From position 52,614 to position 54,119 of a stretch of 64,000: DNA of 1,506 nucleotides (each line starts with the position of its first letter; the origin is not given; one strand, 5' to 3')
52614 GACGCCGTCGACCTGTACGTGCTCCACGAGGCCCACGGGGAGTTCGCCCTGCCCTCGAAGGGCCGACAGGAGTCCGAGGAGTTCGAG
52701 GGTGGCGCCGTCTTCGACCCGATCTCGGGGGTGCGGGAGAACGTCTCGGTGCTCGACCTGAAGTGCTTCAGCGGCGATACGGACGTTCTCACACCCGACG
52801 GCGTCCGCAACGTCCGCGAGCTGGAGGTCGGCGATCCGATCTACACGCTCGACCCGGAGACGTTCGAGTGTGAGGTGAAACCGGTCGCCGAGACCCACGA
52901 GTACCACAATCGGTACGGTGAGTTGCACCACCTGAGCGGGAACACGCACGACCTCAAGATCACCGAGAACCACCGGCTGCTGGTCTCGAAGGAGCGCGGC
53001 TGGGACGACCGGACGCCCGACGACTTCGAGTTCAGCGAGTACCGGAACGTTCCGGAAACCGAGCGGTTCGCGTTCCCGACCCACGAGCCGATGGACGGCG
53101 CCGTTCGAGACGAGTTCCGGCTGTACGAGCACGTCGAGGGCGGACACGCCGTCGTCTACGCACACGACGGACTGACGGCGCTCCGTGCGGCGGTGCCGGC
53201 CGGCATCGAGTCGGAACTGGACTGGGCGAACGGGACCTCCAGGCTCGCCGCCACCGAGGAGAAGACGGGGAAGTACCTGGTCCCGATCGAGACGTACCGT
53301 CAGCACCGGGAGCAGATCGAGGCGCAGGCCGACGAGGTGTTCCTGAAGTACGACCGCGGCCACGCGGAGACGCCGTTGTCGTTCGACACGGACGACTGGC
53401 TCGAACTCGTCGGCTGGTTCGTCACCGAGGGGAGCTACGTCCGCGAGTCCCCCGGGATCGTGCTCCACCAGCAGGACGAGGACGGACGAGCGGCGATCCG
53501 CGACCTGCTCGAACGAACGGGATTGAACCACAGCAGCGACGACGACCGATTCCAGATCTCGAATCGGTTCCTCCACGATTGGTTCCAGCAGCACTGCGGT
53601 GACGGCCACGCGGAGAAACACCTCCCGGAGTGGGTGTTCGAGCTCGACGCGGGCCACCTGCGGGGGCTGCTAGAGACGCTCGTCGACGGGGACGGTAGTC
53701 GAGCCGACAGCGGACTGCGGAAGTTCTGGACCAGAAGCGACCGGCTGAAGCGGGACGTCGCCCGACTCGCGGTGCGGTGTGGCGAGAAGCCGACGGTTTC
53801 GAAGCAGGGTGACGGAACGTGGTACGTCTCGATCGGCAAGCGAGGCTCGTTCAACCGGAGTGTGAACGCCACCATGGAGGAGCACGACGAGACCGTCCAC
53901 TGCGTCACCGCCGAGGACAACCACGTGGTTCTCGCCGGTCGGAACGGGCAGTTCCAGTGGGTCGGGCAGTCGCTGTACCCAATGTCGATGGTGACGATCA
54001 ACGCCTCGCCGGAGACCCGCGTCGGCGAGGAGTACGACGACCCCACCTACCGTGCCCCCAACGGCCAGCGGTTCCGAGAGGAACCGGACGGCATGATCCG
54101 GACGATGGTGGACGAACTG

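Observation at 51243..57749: polB carries three inteins; the two at motifs A and B are about 70% identical paralogues and both end in Gln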

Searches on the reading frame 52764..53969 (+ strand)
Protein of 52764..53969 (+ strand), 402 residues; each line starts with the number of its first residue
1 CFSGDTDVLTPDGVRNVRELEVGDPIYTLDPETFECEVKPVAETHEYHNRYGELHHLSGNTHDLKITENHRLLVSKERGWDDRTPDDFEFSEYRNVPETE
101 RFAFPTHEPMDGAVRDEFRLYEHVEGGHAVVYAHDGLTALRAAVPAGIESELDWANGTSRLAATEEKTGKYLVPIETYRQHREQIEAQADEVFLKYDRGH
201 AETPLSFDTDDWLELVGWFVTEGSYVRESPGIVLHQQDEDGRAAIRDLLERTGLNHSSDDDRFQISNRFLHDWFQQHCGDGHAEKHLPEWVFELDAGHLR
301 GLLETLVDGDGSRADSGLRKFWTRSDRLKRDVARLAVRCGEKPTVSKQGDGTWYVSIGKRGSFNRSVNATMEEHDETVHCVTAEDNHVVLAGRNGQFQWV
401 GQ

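Call 5: search_protein_families(library=pfam, proteins=[window:52764-53969:+], max_evalue=0.01)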
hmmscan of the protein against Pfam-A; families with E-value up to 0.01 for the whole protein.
window:52764-53969:+ (402 aa): 5 families
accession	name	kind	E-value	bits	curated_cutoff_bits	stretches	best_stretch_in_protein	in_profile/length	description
PF14528.11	LAGLIDADG_3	-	2.5e-07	31.3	22.5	0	300-363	4-74/82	LAGLIDADG-like domain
PF14890.11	Intein_splicing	-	2.1e-05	24.8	35.8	1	13-387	7-144/155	Intein splicing domain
PF13403.11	Hint_2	-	5e-05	24.1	28.4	1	1-35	2-36/147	Hint domain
PF01079.26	Hint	-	0.00019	21.5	29.7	1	1-82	13-96/213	Hint module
PF07591.16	PT-HINT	-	0.0051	17.5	27.7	0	8-70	2-67/137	Pretoxin HINT domain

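Call 20: search_solved_structures(query=window:52764-53969:+, max_evalue=0.01)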
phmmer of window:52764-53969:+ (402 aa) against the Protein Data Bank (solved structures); distinct sequences matched with E-value up to 0.01: 1.
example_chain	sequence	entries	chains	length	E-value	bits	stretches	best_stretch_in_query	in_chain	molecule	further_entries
2lwy_A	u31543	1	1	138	0.00099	21.6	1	2-74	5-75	BACTERIAL INTEIN-LIKE DOMAIN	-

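Call 28: search_protein_representatives(alignment_id=A3)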
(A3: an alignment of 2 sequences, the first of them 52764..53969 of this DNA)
Query: 2 sequences, 426 profile positions. Proteins with E-value up to 0.001 (for the whole library): 10426; up to 1e-10: 4491; up to 1e-30: 362. The best 150 are listed.
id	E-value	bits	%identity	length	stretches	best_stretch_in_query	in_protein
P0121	1.0e-249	845.4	-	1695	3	1-426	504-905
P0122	9.6e-201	684.0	-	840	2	1-426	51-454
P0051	8.6e-185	631.4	-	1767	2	1-426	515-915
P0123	1.2e-181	621.0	-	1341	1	1-426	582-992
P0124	1.1e-177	608.0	-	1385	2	1-426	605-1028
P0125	2.1e-175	600.5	-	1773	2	1-426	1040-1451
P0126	1.1e-167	575.1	-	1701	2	1-426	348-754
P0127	1.7e-144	498.7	-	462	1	41-425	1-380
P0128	1.9e-116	406.3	-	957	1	1-426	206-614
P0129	1.4e-111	390.2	-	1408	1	1-425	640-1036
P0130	3.9e-109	382.2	-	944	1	1-426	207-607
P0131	3.3e-99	349.4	-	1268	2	1-425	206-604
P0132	4.4e-99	349.0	-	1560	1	1-424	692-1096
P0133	7.0e-97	341.8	-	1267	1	1-425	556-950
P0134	1.9e-96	340.4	-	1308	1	1-426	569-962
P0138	1.8e-92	327.3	-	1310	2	1-426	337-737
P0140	2.3e-88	313.8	-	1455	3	1-426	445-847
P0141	5.5e-88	312.5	-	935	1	1-426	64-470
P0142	3.5e-84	299.9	-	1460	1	1-426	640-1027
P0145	9.2e-83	295.3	-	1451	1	1-426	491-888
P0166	6.8e-67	243.0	-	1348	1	1-425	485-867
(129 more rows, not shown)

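Call 32: list_cluster_members(proteins=[P0145, P0166, P0142, P0124, P0126, P0138, P0141, P0140, P0128, P0134])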
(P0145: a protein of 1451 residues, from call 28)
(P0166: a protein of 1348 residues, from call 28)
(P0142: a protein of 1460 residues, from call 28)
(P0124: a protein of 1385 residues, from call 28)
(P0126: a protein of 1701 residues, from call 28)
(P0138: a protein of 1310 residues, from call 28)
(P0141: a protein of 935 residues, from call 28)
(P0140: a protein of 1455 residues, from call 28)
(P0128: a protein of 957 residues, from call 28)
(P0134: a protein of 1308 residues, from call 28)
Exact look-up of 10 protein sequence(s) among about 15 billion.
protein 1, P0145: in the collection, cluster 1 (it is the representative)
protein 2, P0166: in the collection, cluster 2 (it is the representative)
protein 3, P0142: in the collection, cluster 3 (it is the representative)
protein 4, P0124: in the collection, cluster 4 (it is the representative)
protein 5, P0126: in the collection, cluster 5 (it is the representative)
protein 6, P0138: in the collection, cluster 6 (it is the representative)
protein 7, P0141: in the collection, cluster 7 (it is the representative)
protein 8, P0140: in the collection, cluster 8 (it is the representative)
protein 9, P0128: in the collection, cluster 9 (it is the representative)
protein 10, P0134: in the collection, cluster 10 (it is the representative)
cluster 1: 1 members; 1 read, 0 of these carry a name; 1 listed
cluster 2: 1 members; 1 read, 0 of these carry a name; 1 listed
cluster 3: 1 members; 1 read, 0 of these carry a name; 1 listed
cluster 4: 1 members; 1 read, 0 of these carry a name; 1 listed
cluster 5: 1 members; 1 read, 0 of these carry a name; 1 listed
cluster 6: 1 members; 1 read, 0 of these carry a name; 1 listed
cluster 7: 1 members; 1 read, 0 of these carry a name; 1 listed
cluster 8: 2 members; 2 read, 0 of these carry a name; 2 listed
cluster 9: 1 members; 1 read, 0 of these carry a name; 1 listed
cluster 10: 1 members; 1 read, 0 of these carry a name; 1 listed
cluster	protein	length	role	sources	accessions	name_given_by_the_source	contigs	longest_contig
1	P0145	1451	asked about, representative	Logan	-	-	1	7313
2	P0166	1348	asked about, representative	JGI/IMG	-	-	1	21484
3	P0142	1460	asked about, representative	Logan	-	-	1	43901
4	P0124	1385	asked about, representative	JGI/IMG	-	-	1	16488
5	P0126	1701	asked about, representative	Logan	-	-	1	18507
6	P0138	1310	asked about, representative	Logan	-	-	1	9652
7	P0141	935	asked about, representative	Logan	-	-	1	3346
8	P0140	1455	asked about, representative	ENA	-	-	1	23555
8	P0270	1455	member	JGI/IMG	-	-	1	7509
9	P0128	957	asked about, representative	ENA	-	-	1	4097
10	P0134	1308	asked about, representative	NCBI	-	-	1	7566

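Call 33: search_dna_similar(query=P0145, collection=phages, mode=protein, max_rows=15)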
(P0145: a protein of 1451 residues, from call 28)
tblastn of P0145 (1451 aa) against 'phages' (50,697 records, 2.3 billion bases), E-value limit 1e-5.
Records with a match: 2537; places in all: 2538; records where one place covers at least 80% of the query: 0.
Best place of each record, by identity: <60% 2537.
By first word of the organism name: Escherichia 670; Synechococcus 377; Klebsiella 329; Salmonella 196; Vibrio 117; Shigella 89; Acinetobacter 71; Aeromonas 68; Cyanophage 61; Enterobacter 59; and 58 more.
By host as written in the record: - 451; Escherichia coli 279; Klebsiella pneumoniae 115; Synechococcus 107; Mycobacterium smegmatis mc2 155 41; Escherichia coli O157:H7 38; Synechococcus sp. 38; Aeromonas salmonicida 31; and 533 more.
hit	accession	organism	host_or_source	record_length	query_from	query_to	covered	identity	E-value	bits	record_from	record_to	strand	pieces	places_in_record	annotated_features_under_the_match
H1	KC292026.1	Halogranum tailed virus 1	Halogranum sp. SS5-1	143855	8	1450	72%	37.6%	1e-97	609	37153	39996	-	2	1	49: DNA polymerase elongation subunit (family B)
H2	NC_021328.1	Halogranum tailed virus 1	Halogranum sp. SS5-1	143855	8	1450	72%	37.6%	1e-97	609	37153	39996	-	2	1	49: DNA polymerase elongation subunit (family B)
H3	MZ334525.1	Haloarcula tailed virus 2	Halorubrum sp.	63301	19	1435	74%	31.5%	5e-53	422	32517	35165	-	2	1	DNA polymerase elongation subunit family B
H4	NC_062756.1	Haloarcula tailed virus 2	Halorubrum sp.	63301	19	1435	74%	31.5%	5e-53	422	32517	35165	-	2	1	DNA polymerase elongation subunit family B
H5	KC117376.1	Halorubrum sodomense tailed virus 2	Halorubrum sodomense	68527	2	1447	68%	25.9%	2e-32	223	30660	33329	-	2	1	44: DNA polymerase | 45: hypothetical protein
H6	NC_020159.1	Halorubrum sodomense tailed virus 2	Halorubrum sodomense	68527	2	1447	68%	25.9%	2e-32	223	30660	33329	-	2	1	44: DNA polymerase | 45: hypothetical protein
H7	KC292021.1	Halorubrum tailed phage 7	Halorubrum sp. B2-2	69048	2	1447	68%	25.8%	2e-31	221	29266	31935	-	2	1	42: DNA polymerase elongation subunit (family B) | 43: hypothetical protein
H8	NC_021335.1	Halorubrum tailed phage 7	Halorubrum sp. B2-2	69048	2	1447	68%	25.8%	2e-31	221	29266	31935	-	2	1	42: DNA polymerase elongation subunit (family B) | 43: hypothetical protein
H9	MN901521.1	Halorubrum virus Serpecor1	Halorubrum coriense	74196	115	1447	65%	26.5%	7e-30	217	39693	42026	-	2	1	DNA polymerase elongation subunit family B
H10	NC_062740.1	Halorubrum virus Serpecor1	Halorubrum coriense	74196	115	1447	65%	26.5%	7e-30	217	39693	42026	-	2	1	DNA polymerase elongation subunit family B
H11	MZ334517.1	Halorubrum virus HRTV-2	Halorubrum sp.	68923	31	1447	66%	26.1%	1e-31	222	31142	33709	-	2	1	DNA polymerase elongation subunit family B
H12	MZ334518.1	Halorubrum virus HRTV-11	Halorubrum sp.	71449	31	1447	66%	26.0%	2e-31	221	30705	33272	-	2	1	DNA polymerase elongation subunit family B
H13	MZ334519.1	Haloarcula virus HCTV-6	Haloarcula californiae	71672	31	1447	66%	25.9%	8e-31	218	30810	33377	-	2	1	DNA polymerase elongation subunit family B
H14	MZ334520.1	Haloarcula virus HCTV-15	Haloarcula californiae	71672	31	1447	66%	25.9%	8e-31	218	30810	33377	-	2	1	DNA polymerase elongation subunit family B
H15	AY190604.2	Halophage HF1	-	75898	106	1447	65%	25.6%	4e-29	203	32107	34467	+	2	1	DNA polymerase elongation subunit family B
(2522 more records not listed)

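Call 34: search_dna_similar(query=window:52764-53969:+, collection=phages, mode=protein, max_rows=15)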
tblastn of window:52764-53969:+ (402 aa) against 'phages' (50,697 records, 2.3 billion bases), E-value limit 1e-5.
Records with a match: 88; places in all: 88; records where one place covers at least 80% of the query: 2.
Best place of each record, by identity: <60% 88.
By first word of the organism name: Mycobacterium 81; Gordonia 2; Pectobacterium 2; EBPR 1; uncultured 1; Escherichia 1.
By host as written in the record: Mycobacterium smegmatis mc2 155 67; Mycobacterium smegmatis mc#155 10; - 3; Gordonia malaquae CON67 2; Pectobacterium sp. 2; Mycobacterium smegmatis ATCC 607 1; Mycobacterium smegmatius mc2 155 1; Mycobacterium sp. 1; and 1 more.
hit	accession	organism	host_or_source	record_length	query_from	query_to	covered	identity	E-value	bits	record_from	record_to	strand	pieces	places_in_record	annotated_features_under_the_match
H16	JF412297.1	EBPR siphovirus 2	-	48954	1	402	67%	33.1%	3e-8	123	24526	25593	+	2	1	gp50: methylase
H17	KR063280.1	Gordonia phage GMA6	Gordonia malaquae CON67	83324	79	401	80%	27.7%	3e-15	84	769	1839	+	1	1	putative large terminase subunit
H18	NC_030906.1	Gordonia phage GMA6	Gordonia malaquae CON67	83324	79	401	80%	27.7%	3e-15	84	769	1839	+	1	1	terminase large subunit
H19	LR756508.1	uncultured phage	metagenomic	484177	1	402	54%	32.7%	3e-15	143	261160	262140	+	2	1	record has no annotation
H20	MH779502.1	Mycobacterium phage FudgeTart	Mycobacterium smegmatis mc2 155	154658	148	396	62%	27.2%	1e-8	63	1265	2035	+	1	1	3: nucleotidyltransferase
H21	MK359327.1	Mycobacterium phage EmToTheThree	Mycobacterium smegmatis mc2 155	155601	148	396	62%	27.2%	1e-8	63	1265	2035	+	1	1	3: HNH endonuclease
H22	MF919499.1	Mycobacterium phage Daffodil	Mycobacterium smegmatis mc2 155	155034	148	396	62%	27.2%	1e-8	63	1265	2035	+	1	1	nucleotidyltransferase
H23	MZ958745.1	Mycobacterium phage Pinkcreek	Mycobacterium smegmatis ATCC 607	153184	148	396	62%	27.2%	2e-8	63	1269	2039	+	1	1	3: nucleotidyltransferase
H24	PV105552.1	Mycobacterium phage Asterius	Mycobacterium smegmatis mc#155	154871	148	345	49%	29.0%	1e-8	63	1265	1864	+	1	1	3: nucleotidyl transferase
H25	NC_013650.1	Mycobacterium phage ET08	Mycobacterium smegmatis mc2 155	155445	148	345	49%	29.0%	1e-8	63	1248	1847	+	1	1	3: nucleotidyltransferase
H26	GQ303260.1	Mycobacterium phage ET08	Mycobacterium smegmatis mc2 155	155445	148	345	49%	29.0%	1e-8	63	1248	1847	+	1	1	3: nucleotidyltransferase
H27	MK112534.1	Mycobacterium phage Burrough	Mycobacterium smegmatis mc#155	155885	148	345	49%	29.0%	1e-8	63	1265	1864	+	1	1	3: nucleotidyltransferase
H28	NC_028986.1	Mycobacterium phage Alice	Mycobacterium smegmatis mc2 155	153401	148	345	49%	29.0%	1e-8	63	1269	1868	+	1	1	3: nucleotidyltransferase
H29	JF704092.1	Mycobacterium phage Alice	Mycobacterium smegmatis mc2 155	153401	148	345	49%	29.0%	1e-8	63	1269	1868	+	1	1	3: nucleotidyltransferase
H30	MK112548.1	Mycobacterium phage McWolfish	Mycobacterium smegmatis mc2 155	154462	148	345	49%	29.0%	1e-8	63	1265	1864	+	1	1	3: HNH endonuclease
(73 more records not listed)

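Call 42: search_protein_families(library=ncbifam, proteins=[window:52764-53969:+], max_evalue=0.01)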
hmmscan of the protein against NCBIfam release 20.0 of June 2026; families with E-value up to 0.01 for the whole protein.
window:52764-53969:+ (402 aa): 4 families
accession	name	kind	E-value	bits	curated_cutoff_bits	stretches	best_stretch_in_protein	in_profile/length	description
NF011491.0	PRK14898.1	equivalog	7.5e-05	20.9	783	1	181-377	215-417/860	DNA-directed RNA polymerase subunit A''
TIGR01445.1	intein_Nterm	domain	0.00033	21.6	24.5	1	1-74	1-83/83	intein N-terminal splicing region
NF011303.0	PRK14715.1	equivalog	0.0024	15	1585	1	192-316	1100-1231/1627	DNA-directed DNA polymerase II large subunit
NF038098.1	GyrA_w_intein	exception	0.0038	15.2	1850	1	274-362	311-403/1232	intein-containing DNA gyrase subunit A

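Call 47: search_solved_structures(query=A3, max_evalue=1)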
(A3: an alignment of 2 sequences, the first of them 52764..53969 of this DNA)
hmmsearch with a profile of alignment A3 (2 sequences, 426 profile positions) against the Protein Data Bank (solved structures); distinct sequences matched with E-value up to 1: 5.
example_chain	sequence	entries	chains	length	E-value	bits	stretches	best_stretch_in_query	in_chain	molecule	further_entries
2cw7_A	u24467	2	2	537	4.6e-10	42.5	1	287-382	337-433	Endonuclease PI-PkoII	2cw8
2lwy_A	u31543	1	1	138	0.0001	24.9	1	2-75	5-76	BACTERIAL INTEIN-LIKE DOMAIN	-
6zgq_A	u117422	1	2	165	0.001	21.6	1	6-76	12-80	AceL NrdHF-1-1 Intein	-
2jmz_A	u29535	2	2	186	0.021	17.3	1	370-421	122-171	Hypothetical protein MJ0781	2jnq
8s5z_B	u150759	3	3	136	0.12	14.8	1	358-426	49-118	Nb3.3 | Nanobody 3.3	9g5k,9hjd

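Call 49: find_encoding_contigs(protein=P0142, flank=10000, max_places=2)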
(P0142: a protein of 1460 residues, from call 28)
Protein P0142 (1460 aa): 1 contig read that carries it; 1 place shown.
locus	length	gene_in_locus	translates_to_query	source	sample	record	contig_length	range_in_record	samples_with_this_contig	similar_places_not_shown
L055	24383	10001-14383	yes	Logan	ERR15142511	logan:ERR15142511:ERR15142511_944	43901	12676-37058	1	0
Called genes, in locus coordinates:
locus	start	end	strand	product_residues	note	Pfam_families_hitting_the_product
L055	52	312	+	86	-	-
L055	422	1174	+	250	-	PF06972:GIP1_N (faint), PF18780:HNH_repeat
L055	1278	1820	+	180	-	-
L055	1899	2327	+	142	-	-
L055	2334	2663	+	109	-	-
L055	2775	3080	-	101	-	-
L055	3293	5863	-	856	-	PF00317:Ribonuc_red_lgN, PF02867:Ribonuc_red_lgC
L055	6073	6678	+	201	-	-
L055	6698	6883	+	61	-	-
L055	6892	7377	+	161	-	-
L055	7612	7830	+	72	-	-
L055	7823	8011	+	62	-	-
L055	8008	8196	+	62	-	-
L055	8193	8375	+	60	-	-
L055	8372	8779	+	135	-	-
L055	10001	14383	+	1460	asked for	PF03104:DNA_pol_B_exo1, PF00136:DNA_pol_B, PF01079:Hint (weak), PF13403:Hint_2 (faint)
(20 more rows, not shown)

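Call 50: find_encoding_contigs(protein=P0145, flank=10000, max_places=2)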
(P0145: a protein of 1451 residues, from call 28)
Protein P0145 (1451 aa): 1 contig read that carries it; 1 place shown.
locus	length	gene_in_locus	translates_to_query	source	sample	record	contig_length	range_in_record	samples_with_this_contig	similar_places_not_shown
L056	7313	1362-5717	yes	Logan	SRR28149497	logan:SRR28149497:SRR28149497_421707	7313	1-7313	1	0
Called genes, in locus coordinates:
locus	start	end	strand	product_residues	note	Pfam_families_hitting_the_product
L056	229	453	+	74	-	-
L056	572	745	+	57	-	-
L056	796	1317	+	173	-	PF07659:DUF1599 (faint)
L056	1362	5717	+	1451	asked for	PF03104:DNA_pol_B_exo1, PF01079:Hint (weak), PF14528:LAGLIDADG_3 (faint), PF00136:DNA_pol_B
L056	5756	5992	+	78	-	-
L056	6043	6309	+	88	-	-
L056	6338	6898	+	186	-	-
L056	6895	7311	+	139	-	?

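Call 61: predict_structure(alignment_id=A3)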
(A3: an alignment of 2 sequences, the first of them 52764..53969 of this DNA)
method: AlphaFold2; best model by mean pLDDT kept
length: 402 residues; sequences in the alignment: 2
mean_pLDDT: 49.9   pTM: 0.33
mean pLDDT of the five models: 49.9, 46.2, 45.1, 44.7, 42.7
residues with pLDDT >= 90: 1; 70-90: 67; 50-70: 108; < 50: 226
segments of 3 or more residues with pLDDT < 50: 49-93, 98-128, 134-170, 191-245, 251-256, 260-264, 266-268, 277-284, 310-315, 359-375, 397-402
pLDDT, mean of each block of 10 residues (from residue 1): 73 84 84 77 65 37 33 39 42 45 25 24 39 47 39 29 35 55 56 43 35 36 30 40 46 47 49 49 51 59 61 52 70 69 73 64 28 47 70 52 37
secondary structure, 60 per line:
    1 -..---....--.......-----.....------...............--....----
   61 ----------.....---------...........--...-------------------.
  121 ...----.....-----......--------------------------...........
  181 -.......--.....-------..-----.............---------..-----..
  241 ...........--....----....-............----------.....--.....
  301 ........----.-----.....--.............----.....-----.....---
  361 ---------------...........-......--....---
elements in order: E7-10 E13-16 E25-29 E36-50 E53-56 E71-75 E88-92 H120-123 E128-132 H138-143 E170-174 H175-180 H182-188 E191-195 H210-222 H239-251 E254-257 E262-265 H267-278 H289-293 H296-308 E319-323 H326-338 E343-347 E353-357 E376-383 E388-393 E396-399
